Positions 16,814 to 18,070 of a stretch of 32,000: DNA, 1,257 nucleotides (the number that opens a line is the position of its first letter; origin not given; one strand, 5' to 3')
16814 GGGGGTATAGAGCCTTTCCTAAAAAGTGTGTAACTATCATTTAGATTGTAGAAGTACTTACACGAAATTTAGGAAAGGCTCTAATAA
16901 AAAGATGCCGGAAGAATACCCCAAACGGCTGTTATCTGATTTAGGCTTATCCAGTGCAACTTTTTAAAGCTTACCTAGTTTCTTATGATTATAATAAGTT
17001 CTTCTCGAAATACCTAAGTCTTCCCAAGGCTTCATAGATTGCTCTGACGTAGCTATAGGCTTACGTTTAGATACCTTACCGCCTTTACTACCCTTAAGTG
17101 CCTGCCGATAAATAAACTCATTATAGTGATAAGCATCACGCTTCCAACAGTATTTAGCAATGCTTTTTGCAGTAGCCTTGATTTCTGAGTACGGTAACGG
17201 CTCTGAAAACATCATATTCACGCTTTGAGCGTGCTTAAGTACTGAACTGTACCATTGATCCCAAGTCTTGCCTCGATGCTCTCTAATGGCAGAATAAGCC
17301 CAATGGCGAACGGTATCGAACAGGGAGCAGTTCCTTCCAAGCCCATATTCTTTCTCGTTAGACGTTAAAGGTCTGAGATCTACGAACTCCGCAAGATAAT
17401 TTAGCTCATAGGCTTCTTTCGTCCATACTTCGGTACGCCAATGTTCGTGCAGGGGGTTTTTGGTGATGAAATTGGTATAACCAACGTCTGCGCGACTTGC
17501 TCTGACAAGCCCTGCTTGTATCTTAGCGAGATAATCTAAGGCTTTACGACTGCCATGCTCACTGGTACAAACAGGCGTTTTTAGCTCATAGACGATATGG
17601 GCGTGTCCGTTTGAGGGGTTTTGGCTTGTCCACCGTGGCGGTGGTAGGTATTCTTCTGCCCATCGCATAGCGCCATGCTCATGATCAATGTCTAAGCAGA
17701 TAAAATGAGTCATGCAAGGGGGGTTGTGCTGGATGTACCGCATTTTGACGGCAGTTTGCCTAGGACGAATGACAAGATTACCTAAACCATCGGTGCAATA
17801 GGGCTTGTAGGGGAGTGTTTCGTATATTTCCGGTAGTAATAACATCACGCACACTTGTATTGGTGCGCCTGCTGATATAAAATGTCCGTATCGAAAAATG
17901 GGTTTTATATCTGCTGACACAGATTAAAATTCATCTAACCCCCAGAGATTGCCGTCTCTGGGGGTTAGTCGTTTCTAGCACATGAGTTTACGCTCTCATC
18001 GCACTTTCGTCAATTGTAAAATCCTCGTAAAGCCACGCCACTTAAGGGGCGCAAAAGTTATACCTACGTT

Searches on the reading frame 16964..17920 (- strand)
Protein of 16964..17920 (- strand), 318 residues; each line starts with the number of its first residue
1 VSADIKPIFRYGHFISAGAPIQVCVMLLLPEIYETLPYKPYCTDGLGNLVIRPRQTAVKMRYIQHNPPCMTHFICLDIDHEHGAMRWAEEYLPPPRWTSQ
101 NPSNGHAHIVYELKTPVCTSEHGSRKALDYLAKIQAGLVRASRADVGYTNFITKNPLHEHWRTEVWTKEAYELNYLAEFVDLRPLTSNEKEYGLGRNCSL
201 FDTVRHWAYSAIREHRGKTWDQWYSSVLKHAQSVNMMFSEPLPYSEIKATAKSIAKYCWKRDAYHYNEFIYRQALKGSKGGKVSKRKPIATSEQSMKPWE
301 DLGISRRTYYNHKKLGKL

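Call 6: search_protein_families(library=pfam, proteins=[window:16964-17920:-], max_evalue=0.01)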
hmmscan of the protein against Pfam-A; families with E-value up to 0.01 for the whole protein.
window:16964-17920:- (318 aa): 2 families
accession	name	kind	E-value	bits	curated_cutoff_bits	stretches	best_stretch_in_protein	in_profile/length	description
PF03090.23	Replicase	-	1.1e-33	116.5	26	1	50-178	2-129/130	Replicase family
PF08708.16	PriCT_1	-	8.1e-08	32.2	21.1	1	194-259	11-66/67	Primase C terminal 1 (PriCT-1)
